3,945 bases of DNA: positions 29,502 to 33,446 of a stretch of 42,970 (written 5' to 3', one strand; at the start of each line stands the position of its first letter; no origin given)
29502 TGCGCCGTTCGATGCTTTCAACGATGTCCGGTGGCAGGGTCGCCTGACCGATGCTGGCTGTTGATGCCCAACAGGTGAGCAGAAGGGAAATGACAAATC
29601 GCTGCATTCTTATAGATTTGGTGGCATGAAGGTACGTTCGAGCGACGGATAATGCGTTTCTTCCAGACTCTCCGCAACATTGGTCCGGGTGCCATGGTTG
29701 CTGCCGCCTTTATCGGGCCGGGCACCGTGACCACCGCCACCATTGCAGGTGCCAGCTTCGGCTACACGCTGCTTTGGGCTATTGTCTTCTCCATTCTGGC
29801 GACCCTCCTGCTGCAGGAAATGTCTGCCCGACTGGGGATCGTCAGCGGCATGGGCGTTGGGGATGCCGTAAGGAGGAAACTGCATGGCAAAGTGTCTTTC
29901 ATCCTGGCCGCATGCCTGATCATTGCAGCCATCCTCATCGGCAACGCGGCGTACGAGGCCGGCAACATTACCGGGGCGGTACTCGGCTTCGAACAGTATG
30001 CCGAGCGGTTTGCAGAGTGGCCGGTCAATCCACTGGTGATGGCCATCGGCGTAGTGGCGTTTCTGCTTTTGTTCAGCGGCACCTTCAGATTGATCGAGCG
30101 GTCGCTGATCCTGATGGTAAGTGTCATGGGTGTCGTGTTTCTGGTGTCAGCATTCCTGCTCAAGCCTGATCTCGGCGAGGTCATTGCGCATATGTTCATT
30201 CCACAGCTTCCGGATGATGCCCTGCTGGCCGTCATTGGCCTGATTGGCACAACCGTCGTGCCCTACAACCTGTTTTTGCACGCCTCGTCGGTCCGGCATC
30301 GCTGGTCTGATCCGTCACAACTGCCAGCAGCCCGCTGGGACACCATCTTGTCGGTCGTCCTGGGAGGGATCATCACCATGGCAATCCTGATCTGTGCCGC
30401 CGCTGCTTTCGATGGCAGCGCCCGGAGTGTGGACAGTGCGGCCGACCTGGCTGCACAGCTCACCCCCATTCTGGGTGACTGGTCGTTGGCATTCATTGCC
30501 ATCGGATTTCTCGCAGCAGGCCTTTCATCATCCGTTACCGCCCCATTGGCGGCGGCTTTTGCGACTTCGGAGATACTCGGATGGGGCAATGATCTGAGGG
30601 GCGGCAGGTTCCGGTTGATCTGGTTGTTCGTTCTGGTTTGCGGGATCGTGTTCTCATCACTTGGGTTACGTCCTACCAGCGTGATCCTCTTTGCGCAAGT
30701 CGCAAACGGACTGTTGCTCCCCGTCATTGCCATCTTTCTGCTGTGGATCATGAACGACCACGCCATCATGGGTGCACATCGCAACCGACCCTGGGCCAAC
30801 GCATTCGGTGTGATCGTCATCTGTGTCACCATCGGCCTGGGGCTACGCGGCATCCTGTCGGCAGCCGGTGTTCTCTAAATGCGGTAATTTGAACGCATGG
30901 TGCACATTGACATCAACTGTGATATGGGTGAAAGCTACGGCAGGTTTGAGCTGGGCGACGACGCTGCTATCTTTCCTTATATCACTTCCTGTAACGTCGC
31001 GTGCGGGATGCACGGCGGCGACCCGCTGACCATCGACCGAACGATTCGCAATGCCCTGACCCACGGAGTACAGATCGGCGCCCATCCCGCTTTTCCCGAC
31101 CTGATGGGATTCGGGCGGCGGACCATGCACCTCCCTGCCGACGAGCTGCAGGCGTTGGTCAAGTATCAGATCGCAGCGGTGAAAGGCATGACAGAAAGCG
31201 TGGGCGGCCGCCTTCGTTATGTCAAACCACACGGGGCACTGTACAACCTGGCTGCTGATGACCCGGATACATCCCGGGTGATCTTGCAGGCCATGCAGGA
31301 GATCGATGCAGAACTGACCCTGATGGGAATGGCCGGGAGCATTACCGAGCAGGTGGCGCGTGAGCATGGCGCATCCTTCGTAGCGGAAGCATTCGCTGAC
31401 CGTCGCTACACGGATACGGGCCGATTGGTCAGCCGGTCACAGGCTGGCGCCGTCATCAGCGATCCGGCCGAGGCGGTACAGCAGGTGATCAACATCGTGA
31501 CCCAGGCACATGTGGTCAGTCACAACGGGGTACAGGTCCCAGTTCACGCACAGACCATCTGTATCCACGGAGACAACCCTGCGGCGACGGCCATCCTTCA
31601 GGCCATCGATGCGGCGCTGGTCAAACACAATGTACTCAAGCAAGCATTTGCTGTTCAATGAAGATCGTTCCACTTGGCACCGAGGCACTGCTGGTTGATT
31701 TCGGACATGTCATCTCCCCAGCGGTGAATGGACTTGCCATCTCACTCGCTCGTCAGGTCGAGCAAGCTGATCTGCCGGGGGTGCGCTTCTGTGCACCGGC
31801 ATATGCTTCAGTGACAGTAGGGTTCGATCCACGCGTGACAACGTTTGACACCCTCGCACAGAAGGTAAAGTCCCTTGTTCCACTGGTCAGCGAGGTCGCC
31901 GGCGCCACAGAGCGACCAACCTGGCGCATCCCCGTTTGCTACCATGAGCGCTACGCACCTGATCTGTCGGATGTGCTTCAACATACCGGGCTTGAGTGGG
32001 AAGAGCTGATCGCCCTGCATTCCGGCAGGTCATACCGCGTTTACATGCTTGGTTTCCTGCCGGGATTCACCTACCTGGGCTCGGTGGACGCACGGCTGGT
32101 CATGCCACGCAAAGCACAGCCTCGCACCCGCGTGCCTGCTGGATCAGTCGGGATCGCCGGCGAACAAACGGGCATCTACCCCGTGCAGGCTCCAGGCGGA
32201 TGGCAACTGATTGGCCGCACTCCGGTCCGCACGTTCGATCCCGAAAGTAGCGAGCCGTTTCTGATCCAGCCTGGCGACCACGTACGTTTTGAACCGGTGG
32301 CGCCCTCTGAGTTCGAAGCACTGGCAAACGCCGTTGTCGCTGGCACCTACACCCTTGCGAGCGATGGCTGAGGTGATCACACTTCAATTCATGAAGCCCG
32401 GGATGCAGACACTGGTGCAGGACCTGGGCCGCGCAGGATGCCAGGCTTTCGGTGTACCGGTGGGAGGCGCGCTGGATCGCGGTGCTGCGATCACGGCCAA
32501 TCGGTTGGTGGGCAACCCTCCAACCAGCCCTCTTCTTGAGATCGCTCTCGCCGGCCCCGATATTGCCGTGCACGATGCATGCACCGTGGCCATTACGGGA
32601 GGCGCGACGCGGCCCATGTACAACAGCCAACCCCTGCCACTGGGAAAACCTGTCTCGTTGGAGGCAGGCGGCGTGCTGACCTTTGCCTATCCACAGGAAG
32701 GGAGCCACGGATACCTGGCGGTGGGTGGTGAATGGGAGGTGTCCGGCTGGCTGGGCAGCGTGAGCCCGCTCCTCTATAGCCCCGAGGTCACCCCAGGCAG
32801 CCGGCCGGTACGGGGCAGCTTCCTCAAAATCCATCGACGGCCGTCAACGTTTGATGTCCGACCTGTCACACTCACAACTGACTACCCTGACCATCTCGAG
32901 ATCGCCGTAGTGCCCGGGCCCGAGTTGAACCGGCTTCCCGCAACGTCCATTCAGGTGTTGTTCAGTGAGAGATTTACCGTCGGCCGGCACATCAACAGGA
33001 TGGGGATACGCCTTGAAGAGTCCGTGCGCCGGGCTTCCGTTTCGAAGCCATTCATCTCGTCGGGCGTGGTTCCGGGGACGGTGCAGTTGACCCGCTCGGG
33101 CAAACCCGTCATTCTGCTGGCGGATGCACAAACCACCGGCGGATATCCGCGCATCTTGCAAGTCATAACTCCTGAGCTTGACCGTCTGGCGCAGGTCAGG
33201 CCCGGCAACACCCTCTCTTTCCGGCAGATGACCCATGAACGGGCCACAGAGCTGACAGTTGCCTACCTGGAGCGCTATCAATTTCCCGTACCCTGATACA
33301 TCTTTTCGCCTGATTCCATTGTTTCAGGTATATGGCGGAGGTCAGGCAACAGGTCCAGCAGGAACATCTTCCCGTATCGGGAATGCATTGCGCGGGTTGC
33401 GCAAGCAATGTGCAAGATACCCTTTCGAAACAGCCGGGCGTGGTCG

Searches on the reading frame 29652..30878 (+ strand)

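Call 22: search_protein_families(library=pfam, proteins=[window:29652-30878:+], max_evalue=0.001)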
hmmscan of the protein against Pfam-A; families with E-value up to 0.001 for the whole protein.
window:29652-30878:+ (408 aa): 1 family
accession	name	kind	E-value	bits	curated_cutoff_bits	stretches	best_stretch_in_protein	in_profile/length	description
PF01566.24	Nramp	-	6.2e-93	312.1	29.8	1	26-379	1-356/357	Natural resistance-associated macrophage protein-like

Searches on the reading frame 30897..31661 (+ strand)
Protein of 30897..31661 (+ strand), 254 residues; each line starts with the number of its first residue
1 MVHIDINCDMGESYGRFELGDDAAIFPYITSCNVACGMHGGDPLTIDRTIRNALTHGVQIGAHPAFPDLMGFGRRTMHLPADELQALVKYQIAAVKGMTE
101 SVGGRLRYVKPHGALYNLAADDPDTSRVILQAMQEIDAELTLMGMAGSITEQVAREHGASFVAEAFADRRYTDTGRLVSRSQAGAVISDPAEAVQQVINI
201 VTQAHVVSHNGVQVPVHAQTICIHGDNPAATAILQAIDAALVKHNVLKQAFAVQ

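Call 22: search_protein_families(library=pfam, proteins=[window:30897-31661:+], max_evalue=0.001)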
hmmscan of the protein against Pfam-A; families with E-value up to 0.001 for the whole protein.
window:30897-31661:+ (254 aa): 1 family
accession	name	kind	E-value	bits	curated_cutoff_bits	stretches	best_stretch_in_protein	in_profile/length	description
PF03746.21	LamB_YcsF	-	3.6e-95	318.6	22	1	4-241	1-238/239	LamB/YcsF family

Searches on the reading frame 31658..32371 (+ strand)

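Call 34: search_protein_families(library=pfam, proteins=[window:31658-32371:+], max_evalue=0.001)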
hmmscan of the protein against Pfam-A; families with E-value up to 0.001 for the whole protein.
window:31658-32371:+ (237 aa): 1 family
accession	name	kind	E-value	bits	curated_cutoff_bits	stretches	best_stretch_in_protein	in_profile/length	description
PF02682.21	CT_C_D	-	2.3e-72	243.3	22.1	1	1-202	1-201/202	Carboxyltransferase domain, subdomain C and D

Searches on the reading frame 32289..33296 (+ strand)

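Call 34: search_protein_families(library=pfam, proteins=[window:32289-33296:+], max_evalue=0.001)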
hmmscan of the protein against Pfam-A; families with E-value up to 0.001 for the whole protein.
window:32289-33296:+ (335 aa): 1 family
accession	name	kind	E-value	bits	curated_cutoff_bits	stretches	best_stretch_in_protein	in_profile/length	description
PF02626.20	CT_A_B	-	5e-68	230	25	1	54-312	1-260/261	Carboxyltransferase domain, subdomain A and B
